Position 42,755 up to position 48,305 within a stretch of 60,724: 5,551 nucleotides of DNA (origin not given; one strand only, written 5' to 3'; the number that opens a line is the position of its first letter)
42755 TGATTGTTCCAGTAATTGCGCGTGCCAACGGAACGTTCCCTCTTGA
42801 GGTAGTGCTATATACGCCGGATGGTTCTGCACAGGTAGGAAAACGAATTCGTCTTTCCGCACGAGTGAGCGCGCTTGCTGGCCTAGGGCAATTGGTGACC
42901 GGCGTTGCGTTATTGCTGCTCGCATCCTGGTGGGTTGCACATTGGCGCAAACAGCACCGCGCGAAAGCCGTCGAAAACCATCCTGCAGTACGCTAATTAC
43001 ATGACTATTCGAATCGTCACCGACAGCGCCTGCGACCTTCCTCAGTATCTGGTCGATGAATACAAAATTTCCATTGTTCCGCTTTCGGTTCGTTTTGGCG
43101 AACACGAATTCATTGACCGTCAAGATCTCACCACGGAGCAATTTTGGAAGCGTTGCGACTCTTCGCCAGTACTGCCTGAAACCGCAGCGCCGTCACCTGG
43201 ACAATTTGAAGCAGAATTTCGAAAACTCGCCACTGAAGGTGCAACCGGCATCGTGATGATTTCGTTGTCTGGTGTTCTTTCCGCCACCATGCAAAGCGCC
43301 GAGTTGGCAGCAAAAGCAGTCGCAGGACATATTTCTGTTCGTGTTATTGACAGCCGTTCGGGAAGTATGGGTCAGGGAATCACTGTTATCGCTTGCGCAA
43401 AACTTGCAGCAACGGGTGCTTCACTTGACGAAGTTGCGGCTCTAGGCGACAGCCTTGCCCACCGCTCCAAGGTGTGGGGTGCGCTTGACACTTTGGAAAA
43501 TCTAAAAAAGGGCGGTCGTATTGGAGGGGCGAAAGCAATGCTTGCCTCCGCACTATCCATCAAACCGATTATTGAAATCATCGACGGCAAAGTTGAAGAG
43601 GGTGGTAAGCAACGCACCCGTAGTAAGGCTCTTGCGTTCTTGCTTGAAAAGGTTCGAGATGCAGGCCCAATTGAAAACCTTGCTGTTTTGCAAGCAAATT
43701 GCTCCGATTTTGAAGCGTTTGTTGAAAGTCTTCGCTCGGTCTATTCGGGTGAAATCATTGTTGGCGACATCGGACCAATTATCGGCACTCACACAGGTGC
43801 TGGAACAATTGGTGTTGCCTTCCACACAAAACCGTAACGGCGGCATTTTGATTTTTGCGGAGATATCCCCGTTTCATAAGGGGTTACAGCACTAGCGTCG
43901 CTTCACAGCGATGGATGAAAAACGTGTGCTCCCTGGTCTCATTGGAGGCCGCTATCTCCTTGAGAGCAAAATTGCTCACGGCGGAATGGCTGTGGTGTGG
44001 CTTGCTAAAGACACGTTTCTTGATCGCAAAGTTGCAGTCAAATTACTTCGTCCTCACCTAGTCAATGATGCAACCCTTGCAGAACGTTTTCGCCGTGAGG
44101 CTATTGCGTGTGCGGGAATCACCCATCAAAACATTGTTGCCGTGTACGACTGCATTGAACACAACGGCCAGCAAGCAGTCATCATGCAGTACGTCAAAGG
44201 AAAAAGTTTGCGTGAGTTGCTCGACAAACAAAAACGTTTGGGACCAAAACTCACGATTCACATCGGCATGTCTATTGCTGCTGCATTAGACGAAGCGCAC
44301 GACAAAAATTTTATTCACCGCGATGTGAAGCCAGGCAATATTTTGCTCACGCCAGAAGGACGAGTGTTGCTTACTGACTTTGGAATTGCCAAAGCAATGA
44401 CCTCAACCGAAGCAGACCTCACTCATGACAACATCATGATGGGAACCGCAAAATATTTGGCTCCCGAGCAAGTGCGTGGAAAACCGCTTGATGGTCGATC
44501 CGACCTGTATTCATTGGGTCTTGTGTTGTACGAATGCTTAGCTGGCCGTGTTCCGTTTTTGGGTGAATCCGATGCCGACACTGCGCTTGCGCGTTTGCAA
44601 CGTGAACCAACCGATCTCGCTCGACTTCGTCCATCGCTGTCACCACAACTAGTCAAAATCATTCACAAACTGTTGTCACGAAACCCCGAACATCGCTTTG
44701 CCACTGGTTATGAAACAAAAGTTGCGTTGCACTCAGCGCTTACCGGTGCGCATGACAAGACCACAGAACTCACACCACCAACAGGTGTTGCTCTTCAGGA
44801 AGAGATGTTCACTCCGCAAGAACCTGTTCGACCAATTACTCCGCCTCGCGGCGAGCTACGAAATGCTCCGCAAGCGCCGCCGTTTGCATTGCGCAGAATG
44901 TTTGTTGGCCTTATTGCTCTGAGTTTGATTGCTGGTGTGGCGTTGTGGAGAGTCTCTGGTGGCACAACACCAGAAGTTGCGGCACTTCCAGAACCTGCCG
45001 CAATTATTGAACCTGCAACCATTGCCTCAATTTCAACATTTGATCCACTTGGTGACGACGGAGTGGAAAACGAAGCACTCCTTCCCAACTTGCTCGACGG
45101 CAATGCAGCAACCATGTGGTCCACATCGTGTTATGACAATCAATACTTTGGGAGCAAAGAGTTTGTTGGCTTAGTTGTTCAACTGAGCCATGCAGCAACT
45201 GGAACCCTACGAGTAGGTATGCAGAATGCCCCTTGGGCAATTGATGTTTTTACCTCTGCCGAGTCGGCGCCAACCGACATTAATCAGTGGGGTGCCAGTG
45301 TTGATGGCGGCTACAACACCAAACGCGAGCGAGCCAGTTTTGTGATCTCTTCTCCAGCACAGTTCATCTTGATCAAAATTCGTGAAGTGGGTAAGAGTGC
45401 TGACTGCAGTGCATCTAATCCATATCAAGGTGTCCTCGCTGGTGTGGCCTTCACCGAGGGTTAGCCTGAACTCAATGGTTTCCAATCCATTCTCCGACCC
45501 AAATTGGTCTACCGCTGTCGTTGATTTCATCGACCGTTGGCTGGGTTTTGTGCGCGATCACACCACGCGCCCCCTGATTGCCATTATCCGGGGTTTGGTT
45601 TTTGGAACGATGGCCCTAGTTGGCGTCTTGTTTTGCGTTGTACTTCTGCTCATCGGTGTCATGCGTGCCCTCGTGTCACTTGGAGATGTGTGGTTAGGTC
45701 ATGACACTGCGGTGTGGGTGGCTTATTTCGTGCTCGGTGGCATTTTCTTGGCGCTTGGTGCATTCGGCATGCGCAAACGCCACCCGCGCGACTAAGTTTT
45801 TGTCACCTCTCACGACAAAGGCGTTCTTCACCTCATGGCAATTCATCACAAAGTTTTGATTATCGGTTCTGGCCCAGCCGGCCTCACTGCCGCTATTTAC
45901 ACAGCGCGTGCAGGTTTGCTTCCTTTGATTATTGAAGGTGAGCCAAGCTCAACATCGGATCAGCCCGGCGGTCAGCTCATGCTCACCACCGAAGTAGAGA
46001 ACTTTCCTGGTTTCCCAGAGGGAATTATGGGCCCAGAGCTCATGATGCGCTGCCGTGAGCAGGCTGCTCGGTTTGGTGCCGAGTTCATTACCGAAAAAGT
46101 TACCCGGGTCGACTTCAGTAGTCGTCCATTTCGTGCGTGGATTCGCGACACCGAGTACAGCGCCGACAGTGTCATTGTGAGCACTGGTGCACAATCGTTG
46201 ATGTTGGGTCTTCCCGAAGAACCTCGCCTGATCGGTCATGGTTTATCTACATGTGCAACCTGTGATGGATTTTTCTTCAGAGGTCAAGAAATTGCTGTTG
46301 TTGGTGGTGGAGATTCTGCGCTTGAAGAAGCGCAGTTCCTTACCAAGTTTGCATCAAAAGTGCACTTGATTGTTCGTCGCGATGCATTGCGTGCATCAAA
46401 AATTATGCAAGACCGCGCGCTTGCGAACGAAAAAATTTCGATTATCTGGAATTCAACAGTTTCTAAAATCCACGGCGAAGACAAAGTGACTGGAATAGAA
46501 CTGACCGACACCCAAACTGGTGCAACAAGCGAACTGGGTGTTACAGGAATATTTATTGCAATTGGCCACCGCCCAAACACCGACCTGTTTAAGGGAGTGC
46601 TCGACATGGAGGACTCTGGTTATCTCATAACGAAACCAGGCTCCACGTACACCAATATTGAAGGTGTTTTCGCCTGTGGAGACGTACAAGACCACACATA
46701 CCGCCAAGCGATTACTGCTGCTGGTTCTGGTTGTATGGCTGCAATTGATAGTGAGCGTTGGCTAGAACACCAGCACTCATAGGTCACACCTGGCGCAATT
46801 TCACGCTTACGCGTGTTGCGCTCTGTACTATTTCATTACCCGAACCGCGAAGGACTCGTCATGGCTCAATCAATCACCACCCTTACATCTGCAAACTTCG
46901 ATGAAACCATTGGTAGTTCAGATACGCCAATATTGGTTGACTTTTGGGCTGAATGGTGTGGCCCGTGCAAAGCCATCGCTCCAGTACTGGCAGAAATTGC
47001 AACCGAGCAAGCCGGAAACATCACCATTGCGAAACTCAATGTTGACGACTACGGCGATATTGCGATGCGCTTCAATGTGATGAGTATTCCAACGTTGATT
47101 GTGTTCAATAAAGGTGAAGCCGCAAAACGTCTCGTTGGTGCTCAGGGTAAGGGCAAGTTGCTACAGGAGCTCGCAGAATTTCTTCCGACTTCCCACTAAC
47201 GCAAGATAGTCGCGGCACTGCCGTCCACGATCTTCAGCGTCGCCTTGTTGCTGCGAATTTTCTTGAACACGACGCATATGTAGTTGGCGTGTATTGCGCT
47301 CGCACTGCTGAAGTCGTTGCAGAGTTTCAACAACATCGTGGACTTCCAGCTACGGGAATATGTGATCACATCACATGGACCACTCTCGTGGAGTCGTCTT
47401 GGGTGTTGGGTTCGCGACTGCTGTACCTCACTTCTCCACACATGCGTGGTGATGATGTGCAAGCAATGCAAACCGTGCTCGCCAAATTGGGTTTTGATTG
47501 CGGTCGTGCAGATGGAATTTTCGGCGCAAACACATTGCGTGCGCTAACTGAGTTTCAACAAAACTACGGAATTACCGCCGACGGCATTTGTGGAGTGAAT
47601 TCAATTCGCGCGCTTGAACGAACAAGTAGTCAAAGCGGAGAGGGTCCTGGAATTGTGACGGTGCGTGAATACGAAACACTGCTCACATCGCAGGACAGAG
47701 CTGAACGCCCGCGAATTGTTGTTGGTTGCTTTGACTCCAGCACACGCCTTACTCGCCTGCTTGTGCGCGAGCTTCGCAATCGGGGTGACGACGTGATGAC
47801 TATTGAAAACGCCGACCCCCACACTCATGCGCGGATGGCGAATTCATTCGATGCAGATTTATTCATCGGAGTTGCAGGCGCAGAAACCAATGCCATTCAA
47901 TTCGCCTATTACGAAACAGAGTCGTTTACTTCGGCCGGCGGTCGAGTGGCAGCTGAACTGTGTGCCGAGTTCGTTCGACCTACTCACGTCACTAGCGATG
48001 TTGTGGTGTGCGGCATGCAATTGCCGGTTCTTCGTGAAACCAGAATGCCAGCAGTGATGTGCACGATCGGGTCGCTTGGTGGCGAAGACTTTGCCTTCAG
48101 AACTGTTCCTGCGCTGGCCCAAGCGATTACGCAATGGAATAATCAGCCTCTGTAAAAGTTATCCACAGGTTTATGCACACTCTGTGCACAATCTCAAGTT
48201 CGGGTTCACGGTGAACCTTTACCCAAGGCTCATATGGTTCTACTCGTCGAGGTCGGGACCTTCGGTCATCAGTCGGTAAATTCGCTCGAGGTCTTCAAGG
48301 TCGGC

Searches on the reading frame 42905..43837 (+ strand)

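Call 77: search_protein_families(library=pfam, proteins=[window:42905-43837:+], max_evalue=0.00001)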
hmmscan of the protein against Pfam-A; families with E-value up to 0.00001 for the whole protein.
window:42905-43837:+ (310 aa): 1 family
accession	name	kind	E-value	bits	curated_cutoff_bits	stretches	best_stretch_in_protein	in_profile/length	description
PF02645.21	DegV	-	2.9e-75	253.6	27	1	35-308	2-279/280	Uncharacterised protein, DegV family COG1307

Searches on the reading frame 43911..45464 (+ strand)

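Call 77: search_protein_families(library=pfam, proteins=[window:43911-45464:+], max_evalue=0.00001)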
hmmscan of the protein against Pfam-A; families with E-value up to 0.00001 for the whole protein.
window:43911-45464:+ (517 aa): 3 families
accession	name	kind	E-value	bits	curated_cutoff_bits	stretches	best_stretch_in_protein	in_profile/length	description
PF00069.31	Pkinase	-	4.3e-47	161.1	31.7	1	17-264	3-253/263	Protein kinase domain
PF07714.23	PK_Tyr_Ser-Thr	-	3.1e-33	115.6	23.1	1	19-262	5-248/258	Protein tyrosine and serine/threonine kinase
PF03109.22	ABC1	-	2.1e-09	37.3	22.9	1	85-169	140-223/244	ABC1 atypical kinase-like domain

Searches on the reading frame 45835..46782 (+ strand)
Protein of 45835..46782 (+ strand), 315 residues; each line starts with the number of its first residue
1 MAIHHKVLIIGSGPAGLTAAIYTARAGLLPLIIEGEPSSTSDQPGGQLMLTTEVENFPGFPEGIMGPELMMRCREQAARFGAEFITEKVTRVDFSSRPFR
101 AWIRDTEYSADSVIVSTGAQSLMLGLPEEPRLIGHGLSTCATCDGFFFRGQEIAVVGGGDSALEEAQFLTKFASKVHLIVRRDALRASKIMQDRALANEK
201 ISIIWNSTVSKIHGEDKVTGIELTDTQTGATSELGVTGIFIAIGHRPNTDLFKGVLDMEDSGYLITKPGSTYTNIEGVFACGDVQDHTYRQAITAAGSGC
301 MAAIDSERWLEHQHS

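Call 77: search_protein_families(library=pfam, proteins=[window:45835-46782:+], max_evalue=0.00001)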
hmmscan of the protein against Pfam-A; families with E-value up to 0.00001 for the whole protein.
window:45835-46782:+ (315 aa): 5 families
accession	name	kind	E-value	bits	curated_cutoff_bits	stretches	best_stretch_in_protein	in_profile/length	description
PF07992.20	Pyr_redox_2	-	8e-48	163.8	26.1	1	6-299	2-291/291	Pyridine nucleotide-disulphide oxidoreductase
PF00070.33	Pyr_redox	-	2.3e-21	76.5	22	1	153-225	2-81/82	Pyridine nucleotide-disulphide oxidoreductase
PF13738.12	Pyr_redox_3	-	9.4e-21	74.8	30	1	86-282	101-305/305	Pyridine nucleotide-disulphide oxidoreductase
PF01266.30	DAO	-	2.9e-09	37.4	27.9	0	6-49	1-47/353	FAD dependent oxidoreductase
PF00890.30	FAD_binding_2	-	1.8e-06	27.8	20.4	0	7-41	2-38/414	FAD binding domain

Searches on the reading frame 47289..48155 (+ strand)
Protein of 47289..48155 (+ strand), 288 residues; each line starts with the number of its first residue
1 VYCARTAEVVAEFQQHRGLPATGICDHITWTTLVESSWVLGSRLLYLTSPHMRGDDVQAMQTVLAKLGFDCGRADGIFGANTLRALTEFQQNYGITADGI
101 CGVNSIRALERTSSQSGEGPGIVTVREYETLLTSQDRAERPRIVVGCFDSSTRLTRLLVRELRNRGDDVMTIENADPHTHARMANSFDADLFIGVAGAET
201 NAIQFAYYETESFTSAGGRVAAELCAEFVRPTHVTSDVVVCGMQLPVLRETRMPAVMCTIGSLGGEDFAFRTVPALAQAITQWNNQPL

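Call 78: search_protein_families(library=pfam, proteins=[window:47289-48155:+], max_evalue=0.00001)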
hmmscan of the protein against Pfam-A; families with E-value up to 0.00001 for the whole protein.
window:47289-48155:+ (288 aa): 1 family
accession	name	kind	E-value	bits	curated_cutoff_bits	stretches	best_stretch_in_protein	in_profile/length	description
PF01471.23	PG_binding_1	-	1.8e-24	86.1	23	2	53-109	1-57/57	Putative peptidoglycan binding domain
